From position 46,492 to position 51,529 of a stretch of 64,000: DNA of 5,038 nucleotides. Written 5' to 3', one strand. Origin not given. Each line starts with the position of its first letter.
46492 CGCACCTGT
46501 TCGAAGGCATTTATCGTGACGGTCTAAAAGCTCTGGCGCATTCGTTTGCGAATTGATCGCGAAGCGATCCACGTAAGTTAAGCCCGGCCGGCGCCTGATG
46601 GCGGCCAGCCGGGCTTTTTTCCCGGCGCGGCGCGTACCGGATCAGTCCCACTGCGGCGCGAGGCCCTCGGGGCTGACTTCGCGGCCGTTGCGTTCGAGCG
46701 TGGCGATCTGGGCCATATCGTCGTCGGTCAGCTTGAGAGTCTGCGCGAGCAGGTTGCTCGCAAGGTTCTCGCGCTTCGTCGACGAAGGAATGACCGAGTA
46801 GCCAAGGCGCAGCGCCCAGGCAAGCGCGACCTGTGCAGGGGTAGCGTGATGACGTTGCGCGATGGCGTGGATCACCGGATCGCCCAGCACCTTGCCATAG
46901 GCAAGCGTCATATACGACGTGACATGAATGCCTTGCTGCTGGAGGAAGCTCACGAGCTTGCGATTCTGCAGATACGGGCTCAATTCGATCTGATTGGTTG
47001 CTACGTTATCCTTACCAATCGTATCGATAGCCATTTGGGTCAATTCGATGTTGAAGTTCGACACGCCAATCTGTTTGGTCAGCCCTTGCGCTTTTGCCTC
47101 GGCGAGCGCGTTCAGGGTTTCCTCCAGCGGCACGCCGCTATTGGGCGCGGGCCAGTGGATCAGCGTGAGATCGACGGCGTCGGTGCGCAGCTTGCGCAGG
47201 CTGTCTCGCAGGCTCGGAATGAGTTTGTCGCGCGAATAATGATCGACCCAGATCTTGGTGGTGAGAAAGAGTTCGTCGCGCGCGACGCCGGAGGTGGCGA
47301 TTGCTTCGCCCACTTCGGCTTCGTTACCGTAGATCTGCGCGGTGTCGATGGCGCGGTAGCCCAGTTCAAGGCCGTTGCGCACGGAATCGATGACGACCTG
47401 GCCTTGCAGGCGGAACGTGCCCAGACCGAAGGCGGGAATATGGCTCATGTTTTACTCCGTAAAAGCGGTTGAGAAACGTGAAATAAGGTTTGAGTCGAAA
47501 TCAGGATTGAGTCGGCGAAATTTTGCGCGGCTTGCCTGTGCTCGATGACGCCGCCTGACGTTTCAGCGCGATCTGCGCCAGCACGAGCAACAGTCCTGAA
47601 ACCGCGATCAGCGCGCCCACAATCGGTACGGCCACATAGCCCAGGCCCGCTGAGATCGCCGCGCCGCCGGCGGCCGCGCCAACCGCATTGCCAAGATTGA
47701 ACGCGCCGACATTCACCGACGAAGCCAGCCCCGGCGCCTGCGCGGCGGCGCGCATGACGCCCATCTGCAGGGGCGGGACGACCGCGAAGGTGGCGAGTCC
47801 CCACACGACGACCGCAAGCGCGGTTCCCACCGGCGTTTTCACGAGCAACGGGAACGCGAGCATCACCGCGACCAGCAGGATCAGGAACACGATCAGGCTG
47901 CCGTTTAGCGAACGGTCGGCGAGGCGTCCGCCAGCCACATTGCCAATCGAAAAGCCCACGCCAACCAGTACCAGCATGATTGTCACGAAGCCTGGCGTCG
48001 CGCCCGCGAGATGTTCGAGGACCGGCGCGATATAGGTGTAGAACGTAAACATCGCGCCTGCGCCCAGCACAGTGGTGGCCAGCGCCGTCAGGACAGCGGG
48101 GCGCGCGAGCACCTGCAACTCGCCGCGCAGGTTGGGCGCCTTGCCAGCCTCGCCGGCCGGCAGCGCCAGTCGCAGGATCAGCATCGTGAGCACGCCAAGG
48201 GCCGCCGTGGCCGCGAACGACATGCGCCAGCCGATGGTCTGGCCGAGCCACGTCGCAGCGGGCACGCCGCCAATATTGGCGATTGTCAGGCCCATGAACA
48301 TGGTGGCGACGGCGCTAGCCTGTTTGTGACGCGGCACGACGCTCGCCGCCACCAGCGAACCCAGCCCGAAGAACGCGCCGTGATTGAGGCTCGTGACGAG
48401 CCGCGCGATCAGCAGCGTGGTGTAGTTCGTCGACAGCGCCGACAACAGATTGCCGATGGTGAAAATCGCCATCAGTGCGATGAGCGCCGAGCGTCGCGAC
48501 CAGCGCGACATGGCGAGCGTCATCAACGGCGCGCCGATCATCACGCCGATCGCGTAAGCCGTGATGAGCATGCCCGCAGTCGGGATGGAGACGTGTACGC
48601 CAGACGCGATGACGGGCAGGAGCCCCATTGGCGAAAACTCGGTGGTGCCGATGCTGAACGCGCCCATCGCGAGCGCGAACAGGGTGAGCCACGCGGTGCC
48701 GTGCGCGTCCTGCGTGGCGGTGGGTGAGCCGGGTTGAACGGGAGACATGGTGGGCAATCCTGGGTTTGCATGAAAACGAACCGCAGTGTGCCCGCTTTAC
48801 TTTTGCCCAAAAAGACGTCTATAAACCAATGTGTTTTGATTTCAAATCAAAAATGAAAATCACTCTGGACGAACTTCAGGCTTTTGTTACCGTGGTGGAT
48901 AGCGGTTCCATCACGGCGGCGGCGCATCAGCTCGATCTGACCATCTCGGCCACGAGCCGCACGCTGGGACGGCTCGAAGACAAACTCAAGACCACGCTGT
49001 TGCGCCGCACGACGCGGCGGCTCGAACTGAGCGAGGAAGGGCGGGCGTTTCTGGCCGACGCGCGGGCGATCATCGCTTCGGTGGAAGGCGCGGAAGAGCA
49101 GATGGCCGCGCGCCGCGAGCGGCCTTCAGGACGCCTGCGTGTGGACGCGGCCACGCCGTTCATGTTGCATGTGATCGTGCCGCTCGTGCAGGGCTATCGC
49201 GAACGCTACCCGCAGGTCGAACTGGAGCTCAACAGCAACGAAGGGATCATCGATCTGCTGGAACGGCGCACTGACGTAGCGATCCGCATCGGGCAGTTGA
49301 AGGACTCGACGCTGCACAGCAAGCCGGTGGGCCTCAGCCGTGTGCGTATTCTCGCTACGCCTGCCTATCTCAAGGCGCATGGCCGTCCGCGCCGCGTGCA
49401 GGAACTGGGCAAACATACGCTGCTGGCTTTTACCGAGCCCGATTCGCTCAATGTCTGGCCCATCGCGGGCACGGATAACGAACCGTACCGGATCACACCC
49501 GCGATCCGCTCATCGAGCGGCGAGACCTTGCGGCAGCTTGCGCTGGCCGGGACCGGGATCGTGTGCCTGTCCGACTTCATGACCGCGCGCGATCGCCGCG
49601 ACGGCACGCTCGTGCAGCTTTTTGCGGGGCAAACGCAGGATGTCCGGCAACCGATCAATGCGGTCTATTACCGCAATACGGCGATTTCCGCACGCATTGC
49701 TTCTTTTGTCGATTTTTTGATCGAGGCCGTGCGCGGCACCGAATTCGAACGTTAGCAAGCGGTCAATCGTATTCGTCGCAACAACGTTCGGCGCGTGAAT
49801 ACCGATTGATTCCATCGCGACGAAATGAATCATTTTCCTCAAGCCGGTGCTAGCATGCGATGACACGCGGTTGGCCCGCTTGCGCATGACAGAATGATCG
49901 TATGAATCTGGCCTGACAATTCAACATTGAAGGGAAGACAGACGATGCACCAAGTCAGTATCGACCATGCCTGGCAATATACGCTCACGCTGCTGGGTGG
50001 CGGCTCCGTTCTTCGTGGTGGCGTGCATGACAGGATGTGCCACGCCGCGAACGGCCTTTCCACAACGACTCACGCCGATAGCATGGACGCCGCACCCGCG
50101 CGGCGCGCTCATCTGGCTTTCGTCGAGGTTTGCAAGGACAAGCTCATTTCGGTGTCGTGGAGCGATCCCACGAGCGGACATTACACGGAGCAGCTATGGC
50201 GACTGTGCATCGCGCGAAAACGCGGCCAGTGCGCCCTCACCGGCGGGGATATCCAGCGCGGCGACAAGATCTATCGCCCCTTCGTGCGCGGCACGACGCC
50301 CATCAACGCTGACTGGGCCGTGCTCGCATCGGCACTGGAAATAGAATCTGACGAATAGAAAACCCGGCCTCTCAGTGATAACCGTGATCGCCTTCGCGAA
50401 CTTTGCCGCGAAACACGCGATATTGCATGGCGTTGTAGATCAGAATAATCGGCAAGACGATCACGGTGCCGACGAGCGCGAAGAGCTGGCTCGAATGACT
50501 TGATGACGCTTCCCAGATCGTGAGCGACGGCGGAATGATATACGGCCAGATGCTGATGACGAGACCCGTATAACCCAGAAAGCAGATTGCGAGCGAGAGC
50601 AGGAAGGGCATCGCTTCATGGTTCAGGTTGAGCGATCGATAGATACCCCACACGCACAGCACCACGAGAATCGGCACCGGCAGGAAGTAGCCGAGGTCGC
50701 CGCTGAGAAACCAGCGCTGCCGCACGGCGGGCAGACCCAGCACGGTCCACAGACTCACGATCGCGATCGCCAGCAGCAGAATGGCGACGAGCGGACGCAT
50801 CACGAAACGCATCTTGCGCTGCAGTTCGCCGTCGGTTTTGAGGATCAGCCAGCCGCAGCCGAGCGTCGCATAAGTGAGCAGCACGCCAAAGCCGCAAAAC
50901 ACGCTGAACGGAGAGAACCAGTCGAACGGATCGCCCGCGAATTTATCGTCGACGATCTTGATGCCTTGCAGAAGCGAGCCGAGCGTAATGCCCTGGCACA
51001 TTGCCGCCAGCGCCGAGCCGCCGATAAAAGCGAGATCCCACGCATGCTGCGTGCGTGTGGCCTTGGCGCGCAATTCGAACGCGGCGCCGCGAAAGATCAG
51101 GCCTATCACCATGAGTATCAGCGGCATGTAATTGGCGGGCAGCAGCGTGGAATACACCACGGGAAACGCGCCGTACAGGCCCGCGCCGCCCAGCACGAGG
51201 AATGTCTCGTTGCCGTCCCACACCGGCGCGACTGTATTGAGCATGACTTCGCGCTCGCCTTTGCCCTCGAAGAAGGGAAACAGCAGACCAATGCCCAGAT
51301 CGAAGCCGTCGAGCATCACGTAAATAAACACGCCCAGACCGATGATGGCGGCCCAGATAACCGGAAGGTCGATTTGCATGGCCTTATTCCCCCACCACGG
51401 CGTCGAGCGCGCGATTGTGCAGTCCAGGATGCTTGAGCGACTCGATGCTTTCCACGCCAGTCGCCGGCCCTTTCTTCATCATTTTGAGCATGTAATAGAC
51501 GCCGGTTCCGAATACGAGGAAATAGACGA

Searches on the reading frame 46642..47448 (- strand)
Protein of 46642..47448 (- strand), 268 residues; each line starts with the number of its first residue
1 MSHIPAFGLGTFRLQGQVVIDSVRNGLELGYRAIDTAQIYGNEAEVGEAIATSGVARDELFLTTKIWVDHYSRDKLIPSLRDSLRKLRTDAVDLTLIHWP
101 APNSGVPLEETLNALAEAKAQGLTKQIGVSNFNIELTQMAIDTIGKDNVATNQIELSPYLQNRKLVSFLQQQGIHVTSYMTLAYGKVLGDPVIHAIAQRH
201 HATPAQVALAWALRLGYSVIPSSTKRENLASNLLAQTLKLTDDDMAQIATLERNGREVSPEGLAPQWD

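Call 47: search_protein_families(library=pfam, proteins=[window:46642-47448:-], max_evalue=0.00001)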
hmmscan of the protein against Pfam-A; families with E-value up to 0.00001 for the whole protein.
window:46642-47448:- (268 aa): 1 family
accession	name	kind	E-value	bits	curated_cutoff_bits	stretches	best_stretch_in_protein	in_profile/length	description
PF00248.27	Aldo_ket_red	-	1.2e-53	182.6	24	1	9-251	4-289/291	Aldo/keto reductase family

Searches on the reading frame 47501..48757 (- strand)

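Call 47: search_protein_families(library=pfam, proteins=[window:47501-48757:-], max_evalue=0.00001)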
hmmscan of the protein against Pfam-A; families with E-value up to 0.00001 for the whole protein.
window:47501-48757:- (418 aa): 3 families
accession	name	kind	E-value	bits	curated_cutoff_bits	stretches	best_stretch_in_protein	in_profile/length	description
PF07690.21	MFS_1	-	7e-37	127.6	33.4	1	29-361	1-347/347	Major Facilitator Superfamily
PF00083.30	Sugar_tr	-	1.9e-07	30.8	22.3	1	60-200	47-192/452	Sugar (and other) transporter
PF06779.20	MFS_4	-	5.4e-06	26.4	26.3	1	35-392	4-363/364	Uncharacterised MFS-type transporter YbfB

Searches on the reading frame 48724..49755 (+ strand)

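Call 47: search_protein_families(library=pfam, proteins=[window:48724-49755:+], max_evalue=0.00001)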
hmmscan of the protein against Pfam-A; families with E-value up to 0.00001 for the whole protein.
window:48724-49755:+ (343 aa): 2 families
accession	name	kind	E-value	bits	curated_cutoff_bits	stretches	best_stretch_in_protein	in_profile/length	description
PF03466.25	LysR_substrate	-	3.2e-38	131.6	28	1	132-335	2-207/209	LysR substrate binding domain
PF00126.33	HTH_1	-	9.1e-18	64.4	26.6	1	48-107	1-60/60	Bacterial regulatory helix-turn-helix protein, lysR family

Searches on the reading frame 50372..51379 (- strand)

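Call 47: search_protein_families(library=pfam, proteins=[window:50372-51379:-], max_evalue=0.00001)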
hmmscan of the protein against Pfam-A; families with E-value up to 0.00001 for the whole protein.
window:50372-51379:- (335 aa): 1 family
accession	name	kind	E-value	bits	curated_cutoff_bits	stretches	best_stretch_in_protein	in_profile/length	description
PF02322.20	Cyt_bd_oxida_II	-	8.9e-96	321.2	35.6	1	5-323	1-302/302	Cytochrome bd terminal oxidase subunit II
